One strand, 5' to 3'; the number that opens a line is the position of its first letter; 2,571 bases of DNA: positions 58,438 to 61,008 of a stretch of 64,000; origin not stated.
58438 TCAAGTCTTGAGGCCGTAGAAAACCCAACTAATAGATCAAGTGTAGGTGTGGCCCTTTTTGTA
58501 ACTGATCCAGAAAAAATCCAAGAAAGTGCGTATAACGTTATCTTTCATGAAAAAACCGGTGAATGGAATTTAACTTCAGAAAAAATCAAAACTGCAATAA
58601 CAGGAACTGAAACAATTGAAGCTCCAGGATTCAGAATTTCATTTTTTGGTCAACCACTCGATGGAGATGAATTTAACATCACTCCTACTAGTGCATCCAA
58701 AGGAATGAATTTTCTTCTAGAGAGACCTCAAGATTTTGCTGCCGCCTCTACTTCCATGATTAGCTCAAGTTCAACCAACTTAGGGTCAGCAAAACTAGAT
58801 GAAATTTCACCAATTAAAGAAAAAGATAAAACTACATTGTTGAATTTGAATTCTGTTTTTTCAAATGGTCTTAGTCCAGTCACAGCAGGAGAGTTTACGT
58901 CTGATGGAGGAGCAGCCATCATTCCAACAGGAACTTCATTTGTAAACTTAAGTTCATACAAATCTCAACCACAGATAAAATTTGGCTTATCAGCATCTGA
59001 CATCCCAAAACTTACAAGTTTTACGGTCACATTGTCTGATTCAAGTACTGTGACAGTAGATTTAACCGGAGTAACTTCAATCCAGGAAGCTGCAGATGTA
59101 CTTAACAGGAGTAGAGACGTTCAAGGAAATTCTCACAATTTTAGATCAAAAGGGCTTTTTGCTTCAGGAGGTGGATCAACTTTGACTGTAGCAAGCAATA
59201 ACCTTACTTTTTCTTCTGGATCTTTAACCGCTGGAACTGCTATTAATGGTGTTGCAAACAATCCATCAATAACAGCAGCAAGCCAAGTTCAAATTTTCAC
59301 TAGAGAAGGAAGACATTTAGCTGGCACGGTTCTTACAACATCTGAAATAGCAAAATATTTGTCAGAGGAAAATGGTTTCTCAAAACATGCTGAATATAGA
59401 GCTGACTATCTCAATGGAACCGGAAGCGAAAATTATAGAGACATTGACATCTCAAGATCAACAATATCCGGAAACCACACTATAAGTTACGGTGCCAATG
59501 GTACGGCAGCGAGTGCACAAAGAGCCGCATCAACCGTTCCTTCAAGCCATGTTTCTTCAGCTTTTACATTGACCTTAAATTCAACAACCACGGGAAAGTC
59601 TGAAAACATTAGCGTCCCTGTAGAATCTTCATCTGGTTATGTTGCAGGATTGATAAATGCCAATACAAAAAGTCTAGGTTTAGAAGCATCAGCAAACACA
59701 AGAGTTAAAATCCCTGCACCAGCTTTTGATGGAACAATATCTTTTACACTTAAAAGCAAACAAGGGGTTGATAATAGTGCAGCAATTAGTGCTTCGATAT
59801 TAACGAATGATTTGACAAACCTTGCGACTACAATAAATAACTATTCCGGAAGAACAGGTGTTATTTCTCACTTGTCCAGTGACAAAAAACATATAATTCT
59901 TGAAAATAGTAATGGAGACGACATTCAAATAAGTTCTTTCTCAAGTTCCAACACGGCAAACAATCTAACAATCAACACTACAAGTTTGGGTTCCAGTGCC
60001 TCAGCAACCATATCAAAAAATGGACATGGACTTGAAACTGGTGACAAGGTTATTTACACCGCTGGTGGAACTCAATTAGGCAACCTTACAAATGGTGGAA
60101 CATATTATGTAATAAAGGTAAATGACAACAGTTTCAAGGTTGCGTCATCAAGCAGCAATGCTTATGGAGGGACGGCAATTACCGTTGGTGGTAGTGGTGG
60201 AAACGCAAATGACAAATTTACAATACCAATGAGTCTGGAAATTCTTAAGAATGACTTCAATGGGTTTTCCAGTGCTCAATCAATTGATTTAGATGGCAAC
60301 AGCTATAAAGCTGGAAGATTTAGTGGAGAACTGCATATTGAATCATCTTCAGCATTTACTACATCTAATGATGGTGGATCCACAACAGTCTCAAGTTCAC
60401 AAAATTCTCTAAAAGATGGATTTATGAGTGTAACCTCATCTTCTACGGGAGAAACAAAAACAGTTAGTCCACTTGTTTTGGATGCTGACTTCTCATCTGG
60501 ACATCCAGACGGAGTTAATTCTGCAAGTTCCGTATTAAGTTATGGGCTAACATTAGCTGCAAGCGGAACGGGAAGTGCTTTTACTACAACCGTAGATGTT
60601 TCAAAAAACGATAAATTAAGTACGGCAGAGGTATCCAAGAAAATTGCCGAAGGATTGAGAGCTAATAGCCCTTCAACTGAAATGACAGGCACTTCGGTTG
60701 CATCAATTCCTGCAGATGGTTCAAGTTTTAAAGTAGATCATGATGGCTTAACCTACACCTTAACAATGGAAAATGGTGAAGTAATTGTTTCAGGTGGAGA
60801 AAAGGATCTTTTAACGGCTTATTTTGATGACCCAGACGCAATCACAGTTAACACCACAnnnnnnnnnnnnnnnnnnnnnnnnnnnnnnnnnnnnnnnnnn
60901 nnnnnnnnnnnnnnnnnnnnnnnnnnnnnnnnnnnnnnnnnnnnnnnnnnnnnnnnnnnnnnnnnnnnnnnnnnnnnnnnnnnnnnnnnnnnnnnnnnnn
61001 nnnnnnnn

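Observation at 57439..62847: Giant 1802-aa FlgK with a ~1400-aa repeat-containing central insert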

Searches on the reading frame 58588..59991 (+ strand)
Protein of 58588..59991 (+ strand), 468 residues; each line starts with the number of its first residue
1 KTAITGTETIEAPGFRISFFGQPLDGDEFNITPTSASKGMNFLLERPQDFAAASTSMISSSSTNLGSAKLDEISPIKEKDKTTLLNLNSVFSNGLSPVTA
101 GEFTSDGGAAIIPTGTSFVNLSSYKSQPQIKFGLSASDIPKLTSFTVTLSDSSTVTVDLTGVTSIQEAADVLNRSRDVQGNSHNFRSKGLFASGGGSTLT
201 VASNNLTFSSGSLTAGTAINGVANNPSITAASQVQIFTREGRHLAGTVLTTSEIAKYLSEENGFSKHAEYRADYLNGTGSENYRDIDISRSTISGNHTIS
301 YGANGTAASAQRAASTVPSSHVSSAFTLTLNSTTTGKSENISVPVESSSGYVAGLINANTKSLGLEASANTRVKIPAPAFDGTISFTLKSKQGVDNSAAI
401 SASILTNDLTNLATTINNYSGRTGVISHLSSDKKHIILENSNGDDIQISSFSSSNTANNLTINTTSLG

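Call 33: search_protein_families(library=pfam, proteins=[window:58588-59991:+], max_evalue=10)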
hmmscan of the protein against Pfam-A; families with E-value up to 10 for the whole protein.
window:58588-59991:+ (468 aa): 1 family
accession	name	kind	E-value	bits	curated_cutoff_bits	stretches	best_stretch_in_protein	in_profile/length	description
PF07196.18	Flagellin_IN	-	0.0069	17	22.7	2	327-371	1-45/55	Flagellin hook IN motif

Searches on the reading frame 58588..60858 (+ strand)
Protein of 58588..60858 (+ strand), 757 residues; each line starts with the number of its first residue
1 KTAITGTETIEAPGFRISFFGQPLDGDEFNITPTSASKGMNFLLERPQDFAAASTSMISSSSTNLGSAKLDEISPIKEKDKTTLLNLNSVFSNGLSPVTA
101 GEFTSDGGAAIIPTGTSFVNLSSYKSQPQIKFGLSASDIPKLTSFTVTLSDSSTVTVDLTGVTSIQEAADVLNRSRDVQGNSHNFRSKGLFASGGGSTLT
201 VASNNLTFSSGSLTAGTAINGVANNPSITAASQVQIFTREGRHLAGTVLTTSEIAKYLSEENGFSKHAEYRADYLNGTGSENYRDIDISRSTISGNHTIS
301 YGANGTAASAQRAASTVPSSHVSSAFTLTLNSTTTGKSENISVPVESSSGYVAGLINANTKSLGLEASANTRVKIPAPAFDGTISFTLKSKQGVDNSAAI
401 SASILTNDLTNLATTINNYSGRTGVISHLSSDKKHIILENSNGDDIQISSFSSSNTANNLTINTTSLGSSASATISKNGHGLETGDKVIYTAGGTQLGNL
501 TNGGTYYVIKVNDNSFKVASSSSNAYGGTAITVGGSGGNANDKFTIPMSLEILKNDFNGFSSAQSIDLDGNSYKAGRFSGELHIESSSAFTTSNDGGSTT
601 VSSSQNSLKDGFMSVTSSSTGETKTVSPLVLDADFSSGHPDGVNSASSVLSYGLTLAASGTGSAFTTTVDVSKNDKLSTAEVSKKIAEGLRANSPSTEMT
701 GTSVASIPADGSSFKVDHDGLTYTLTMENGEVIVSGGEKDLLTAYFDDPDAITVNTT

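Call 45: predict_structure(alignment_id=A2)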
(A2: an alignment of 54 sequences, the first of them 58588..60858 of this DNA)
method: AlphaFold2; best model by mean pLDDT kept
length: 757 residues; sequences in the alignment: 54
mean_pLDDT: 77.9   pTM: 0.70
mean pLDDT of the five models: 77.9, 77.4, 74.2, 73.4, 72.4
residues with pLDDT >= 90: 185; 70-90: 383; 50-70: 116; < 50: 73
segments of 3 or more residues with pLDDT < 50: 35-46, 53-75, 94-101, 468-479, 524-527, 534-536, 752-757
pLDDT, mean of each block of 10 residues (from residue 1): 62 73 70 49 46 44 42 53 76 48 61 78 79 89 92 92 90 88 88 90 90 89 80 82 87 86 86 77 77 86 81 86 86 88 90 91 90 90 93 88 92 96 94 94 94 75 54 44 73 61 72 64 51 55 81 87 82 90 91 81 89 88 87 74 80 81 81 77 85 68 78 82 86 81 69 44
secondary structure, 60 per line:
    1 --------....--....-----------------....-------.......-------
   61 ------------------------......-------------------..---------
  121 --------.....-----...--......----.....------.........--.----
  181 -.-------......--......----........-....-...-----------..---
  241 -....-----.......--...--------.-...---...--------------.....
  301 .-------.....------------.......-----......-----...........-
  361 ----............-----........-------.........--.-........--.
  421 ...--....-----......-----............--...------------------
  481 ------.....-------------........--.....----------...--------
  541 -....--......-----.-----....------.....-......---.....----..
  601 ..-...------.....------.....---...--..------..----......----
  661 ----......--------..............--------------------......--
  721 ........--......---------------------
elements in order (helices of 4 or more, strands of 3 or more residues): E9-12 E15-18 H36-39 H47-53 H87-90 E129-133 E144-149 E154-158 H165-173 E190-195 E198-203 E208-215 E217-220 E222-224 E242-245 H251-257 E296-301 E309-313 E326-332 E338-343 H349-359 E365-376 E382-389 E397-405 H410-417 H420-423 E426-429 E435-440 E446-453 H454-457 E460-462 E487-491 E505-512 E515-519 E530-532 E542-545 E548-553 E565-568 E575-579 E581-586 E590-594 E599-602 E604-606 E613-617 E624-628 E651-656 E665-670 H679-692 E713-718 E721-728 E731-736

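Call 48: fold_search(model_id=the predicted structure, library=pdb)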
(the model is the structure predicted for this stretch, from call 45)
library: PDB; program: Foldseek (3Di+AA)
matches with E <= 10: 399; with E <= 0.001: 4
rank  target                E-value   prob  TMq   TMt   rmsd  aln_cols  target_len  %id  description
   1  8sug_A                2.7e-07  1.00  0.22  0.33   9.9       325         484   13  Cryo-EM structure of the wild type P. aeruginosa flagellar filament (released 2023-06-14)
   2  8erm_A                1.2e-06  1.00  0.20  0.68   6.9       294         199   12  Crystal structure of FliC D2/D3 domains from Pseudomonas aeruginosa PAO1 (released 2023-05-17)
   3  8erm_B                4.9e-06  1.00  0.20  0.67   6.7       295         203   12  Crystal structure of FliC D2/D3 domains from Pseudomonas aeruginosa PAO1 (released 2023-05-17)
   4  9ygu_A7               2.9e-04  1.00  0.15  0.22  14.3       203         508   20  Flagella filament structure in H. pylori composed of flagellin FlaA (released 2026-02-25)
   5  6x80_A                2.2e-03  1.00  0.15  0.19   6.5       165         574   18  Structure of the Campylobacter jejuni G508A Flagellar Filament (released 2020-07-08)
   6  6iwy                  8.1e-03  0.57  0.09  0.16  13.9       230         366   10  Crystal structure of the flagellar cap protein FliD from Helicobacter pylori (released 2019-05-22)
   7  5h5w_B                8.5e-03  0.66  0.09  0.30  16.9       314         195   11  Crystal structure of the flagellar cap protein FliD D2-D3 domains from Escherichia coli (released 2017-02-22)
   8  8rbs_K                1.5e-02  0.05  0.06  0.07  32.6       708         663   10  Emiliania huxleyi virus 201 (EhV-201) asymmetrical unit of capsid proteins predicted by AlphaFold2 fitted into the cry (released 2023-12-20)
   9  9gnz_R                4.4e-02  0.20  0.09  0.13  21.4       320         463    8  Salmonella cap-filament complex (released 2025-04-09)
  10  7w12_A                4.6e-02  0.03  0.05  0.08  29.2       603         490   11  Complex structure of alginate lyase AlyB-OU02 with G9 (released 2022-11-16)
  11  5mc9_A                7.1e-02  0.02  0.05  0.06  31.5       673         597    9  Crystal structure of the heterotrimeric integrin-binding region of laminin-111 (released 2017-02-08)
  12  4jzn_I                8.3e-02  0.14  0.09  0.23  20.1       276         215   10  Three dimensional structure of broadly neutralizing human anti - Hepatitis C virus (HCV) glycoprotein E2 Fab fragment  (released 2013-06-05)
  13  4fsj_A                8.3e-02  0.03  0.06  0.11  23.6       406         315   10  Crystal structure of the virus like particle of Flock House virus (released 2012-08-01)
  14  2qki_D                8.8e-02  0.02  0.07  0.08  30.8       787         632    7  Human C3c in complex with the inhibitor compstatin (released 2007-08-14)
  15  7w6m_A                9.7e-02  0.04  0.08  0.07  20.0       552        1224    8  Cryo-EM map of PEDV (Pintung 52) S protein with all three protomers in the D0-down conformation determined in situ on  (released 2022-08-03)
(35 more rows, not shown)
